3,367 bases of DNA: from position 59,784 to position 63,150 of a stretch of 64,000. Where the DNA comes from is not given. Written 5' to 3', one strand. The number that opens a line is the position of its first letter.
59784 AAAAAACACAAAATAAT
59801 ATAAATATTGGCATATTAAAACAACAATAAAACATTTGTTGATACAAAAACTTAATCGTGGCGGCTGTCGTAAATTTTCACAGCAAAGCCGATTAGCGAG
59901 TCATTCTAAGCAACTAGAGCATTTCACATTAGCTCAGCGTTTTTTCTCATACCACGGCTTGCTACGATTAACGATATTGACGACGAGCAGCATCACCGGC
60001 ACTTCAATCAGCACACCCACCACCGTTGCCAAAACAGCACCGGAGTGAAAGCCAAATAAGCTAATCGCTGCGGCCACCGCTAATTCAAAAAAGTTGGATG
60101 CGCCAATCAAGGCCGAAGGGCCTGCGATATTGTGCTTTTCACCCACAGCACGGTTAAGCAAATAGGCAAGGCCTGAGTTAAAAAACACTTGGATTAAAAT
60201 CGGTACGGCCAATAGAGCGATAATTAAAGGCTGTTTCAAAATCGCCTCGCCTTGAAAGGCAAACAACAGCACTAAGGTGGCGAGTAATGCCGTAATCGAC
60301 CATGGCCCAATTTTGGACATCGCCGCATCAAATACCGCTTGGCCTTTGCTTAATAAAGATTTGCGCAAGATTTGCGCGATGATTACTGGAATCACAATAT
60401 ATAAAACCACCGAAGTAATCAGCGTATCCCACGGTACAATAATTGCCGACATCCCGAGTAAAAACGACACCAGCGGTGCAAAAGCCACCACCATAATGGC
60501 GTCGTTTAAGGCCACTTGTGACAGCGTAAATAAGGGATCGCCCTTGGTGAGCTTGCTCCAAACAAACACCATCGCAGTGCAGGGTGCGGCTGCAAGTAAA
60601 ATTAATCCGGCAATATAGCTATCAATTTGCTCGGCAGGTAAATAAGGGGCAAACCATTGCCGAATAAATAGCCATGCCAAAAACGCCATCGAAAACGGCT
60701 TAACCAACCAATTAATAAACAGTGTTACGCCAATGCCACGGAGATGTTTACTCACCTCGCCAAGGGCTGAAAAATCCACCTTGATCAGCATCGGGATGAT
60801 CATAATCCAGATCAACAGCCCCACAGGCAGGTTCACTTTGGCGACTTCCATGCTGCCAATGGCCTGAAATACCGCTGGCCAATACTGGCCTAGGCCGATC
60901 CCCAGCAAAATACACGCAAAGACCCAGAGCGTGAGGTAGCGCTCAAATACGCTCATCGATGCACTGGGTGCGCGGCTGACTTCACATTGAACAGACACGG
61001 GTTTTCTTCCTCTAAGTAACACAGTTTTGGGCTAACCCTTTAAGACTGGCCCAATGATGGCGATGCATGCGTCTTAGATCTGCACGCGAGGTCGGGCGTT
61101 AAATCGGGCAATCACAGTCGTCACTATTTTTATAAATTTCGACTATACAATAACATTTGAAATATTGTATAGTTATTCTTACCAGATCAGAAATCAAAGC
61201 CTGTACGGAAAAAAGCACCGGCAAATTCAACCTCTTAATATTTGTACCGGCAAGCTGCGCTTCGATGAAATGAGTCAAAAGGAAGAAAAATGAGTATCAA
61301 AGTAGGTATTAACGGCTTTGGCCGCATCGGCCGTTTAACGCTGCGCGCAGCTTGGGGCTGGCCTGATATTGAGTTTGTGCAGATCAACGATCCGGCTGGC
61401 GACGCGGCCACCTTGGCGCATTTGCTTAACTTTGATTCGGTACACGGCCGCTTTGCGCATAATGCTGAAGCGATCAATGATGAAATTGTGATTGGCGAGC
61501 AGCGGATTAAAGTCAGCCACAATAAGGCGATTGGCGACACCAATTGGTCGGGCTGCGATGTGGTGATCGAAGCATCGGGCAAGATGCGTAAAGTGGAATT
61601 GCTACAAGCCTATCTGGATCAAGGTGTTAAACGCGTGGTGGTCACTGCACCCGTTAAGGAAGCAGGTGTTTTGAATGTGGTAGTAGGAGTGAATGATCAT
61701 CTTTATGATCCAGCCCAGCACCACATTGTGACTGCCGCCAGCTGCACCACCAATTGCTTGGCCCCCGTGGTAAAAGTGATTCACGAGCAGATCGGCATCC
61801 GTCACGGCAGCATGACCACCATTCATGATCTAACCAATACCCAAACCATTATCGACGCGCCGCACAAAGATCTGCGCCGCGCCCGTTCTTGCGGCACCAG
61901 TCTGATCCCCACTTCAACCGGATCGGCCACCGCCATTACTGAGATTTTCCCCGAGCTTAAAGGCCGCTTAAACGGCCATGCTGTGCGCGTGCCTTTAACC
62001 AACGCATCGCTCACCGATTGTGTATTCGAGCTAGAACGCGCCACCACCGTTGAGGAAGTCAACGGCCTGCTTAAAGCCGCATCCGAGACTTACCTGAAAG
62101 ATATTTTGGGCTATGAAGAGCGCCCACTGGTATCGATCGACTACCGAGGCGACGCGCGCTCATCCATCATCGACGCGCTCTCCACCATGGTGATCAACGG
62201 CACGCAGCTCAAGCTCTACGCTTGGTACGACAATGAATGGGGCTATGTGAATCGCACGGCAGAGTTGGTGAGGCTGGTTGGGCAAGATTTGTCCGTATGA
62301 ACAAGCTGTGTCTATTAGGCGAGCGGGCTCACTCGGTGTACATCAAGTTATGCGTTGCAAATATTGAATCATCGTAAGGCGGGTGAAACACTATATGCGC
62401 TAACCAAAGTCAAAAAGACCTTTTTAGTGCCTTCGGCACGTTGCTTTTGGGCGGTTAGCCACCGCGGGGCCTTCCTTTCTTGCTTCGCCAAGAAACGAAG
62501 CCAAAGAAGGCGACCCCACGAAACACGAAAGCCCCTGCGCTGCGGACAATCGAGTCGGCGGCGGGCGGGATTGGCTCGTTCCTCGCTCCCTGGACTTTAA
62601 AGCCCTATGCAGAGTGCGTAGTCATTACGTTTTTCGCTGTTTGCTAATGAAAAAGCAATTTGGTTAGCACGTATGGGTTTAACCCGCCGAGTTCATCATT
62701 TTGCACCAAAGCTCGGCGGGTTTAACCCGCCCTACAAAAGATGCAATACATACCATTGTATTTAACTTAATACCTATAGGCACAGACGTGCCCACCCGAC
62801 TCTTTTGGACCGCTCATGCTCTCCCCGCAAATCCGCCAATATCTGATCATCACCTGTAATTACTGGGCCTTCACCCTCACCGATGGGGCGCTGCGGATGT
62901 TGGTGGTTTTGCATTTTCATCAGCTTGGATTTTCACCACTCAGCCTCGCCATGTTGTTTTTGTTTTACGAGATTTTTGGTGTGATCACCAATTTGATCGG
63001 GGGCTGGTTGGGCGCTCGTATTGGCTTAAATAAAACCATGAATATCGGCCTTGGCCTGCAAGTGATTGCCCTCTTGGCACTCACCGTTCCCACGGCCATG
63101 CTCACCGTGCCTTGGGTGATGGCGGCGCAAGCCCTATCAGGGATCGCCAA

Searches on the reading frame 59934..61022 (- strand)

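Call 42: search_protein_families(library=ncbifam, proteins=[window:59934-61022:-], max_evalue=1e-10)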
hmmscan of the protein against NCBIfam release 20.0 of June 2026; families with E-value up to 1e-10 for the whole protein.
window:59934-61022:- (362 aa): 1 family
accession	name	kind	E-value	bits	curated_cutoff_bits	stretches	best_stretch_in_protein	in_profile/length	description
TIGR00832.1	acr3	equivalog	7.1e-116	387.1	282.8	1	23-350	1-326/327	ACR3 family arsenite efflux transporter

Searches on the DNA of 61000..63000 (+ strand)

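Call 27: search_rna_families(source=window, start=61000, end=63000, threshold=evalue, max_evalue=1)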
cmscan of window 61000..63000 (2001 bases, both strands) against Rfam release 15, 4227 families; matches with E-value up to 1: 1.
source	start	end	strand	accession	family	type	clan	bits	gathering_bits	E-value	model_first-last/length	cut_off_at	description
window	62675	62729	+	RF03645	mir-9080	Gene; miRNA;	-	21.5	100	0.23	24-86/108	no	mir-9080 microRNA precursor family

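Call 44: search_dna_similar(query=window:62381-62683:+, collection=plasmids, mode=distant, max_rows=10)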
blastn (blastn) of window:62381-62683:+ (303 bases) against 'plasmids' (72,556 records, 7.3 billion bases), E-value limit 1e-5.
Records with a match: 1; places in all: 4; records where one place covers at least 80% of the query: 1.
Best place of each record, by identity: 60-80% 1.
By first word of the organism name: Iodobacter 1.
By predicted mobility (MOB-suite, as given by PLSDB): mobilizable 1.
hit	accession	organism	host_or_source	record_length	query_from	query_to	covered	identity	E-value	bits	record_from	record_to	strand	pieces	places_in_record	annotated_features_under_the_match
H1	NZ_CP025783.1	Iodobacter fluviatilis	whole organism,Glacial lake sediment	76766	40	295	84%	71.4%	9e-39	167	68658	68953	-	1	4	none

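Call 47: get_annotated_region(hit=H1, flank=4000)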
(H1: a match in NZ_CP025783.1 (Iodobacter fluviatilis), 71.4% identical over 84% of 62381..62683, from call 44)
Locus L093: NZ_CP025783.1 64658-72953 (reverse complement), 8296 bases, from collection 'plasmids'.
description: Iodobacter fluviatilis strain PCH194 plasmid pl1, complete sequence
organism: Iodobacter fluviatilis (NCBI taxid 537)
taxonomy: Bacteria; Pseudomonadota; Betaproteobacteria; Neisseriales; Chitinibacteraceae; Iodobacter; Iodobacter fluviatilis
host: -; source: whole organism,Glacial lake sediment; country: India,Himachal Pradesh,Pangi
typing (MOB-suite, as given by PLSDB): mobilizable; relaxase MOBP
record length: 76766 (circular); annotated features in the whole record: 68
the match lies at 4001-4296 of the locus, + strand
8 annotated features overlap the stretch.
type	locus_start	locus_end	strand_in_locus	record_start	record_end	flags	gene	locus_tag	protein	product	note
CDS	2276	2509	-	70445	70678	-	-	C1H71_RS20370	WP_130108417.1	hypothetical protein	-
CDS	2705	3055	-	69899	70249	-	-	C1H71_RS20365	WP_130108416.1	hypothetical protein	-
CDS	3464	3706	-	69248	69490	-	-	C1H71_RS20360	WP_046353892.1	hypothetical protein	-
CDS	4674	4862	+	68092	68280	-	-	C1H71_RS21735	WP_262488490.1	helix-turn-helix transcriptional regulator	-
CDS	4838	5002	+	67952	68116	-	-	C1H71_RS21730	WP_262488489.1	hypothetical protein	-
CDS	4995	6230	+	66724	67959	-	-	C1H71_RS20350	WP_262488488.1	type II toxin-antitoxin system HipA family toxin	-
CDS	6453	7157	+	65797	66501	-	-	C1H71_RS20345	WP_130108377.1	transposase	GO:0006313 - DNA transposition [Evidence IEA]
CDS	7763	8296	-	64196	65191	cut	-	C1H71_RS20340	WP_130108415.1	hypothetical protein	-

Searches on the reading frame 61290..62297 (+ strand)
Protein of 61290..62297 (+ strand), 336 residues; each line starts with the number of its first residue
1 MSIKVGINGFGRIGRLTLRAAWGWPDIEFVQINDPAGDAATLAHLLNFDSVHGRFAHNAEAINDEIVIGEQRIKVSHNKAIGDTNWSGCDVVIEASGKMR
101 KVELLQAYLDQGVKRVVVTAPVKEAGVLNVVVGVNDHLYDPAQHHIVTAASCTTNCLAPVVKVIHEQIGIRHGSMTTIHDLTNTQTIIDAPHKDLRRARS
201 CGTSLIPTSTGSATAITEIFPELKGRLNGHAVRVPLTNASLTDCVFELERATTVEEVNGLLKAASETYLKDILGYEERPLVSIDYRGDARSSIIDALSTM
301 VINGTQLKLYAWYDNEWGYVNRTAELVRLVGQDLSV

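Call 8: find_encoding_contigs(protein=window:61290-62297:+, flank=4000, max_places=10)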
Protein window:61290-62297:+ (336 aa): no gene with exactly this product is on record in the collection.

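Call 42: search_protein_families(library=ncbifam, proteins=[window:61290-62297:+], max_evalue=1e-10)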
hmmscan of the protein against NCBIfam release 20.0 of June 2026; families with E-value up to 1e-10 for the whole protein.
window:61290-62297:+ (336 aa): 9 families
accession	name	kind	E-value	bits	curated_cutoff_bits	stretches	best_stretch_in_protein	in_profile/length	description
NF006512.0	PRK08955.1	equivalog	6e-198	657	563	1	1-332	1-332/334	glyceraldehyde-3-phosphate dehydrogenase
NF033735.1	G3PDH_Arsen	exception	3.1e-174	579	450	1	5-327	1-323/323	ArsJ-associated glyceraldehyde-3-phosphate dehydrogenase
TIGR01534.1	GAPDH-I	equivalog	1.7e-118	395.6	367.2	1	4-323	1-328/330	type I glyceraldehyde-3-phosphate dehydrogenase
NF005830.0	PRK07729.1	equivalog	2.9e-118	394.7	546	1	1-334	1-334/343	glyceraldehyde-3-phosphate dehydrogenase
NF005641.0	PRK07403.1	equivalog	2.4e-100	336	616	1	3-332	2-334/337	type I glyceraldehyde-3-phosphate dehydrogenase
NF010058.0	PRK13535.1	equivalog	1e-85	287.8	539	1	1-324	1-327/339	erythrose-4-phosphate dehydrogenase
TIGR01532.1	E4PD_g-proteo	equivalog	1.1e-83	281.2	530.55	1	4-323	1-323/325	erythrose-4-phosphate dehydrogenase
NF011954.0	PRK15425.1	equivalog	5.7e-83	278.7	662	1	1-328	1-327/331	glyceraldehyde-3-phosphate dehydrogenase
NF006139.0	PRK08289.1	equivalog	1.4e-68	231.7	431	1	7-327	133-466/480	glyceraldehyde-3-phosphate dehydrogenase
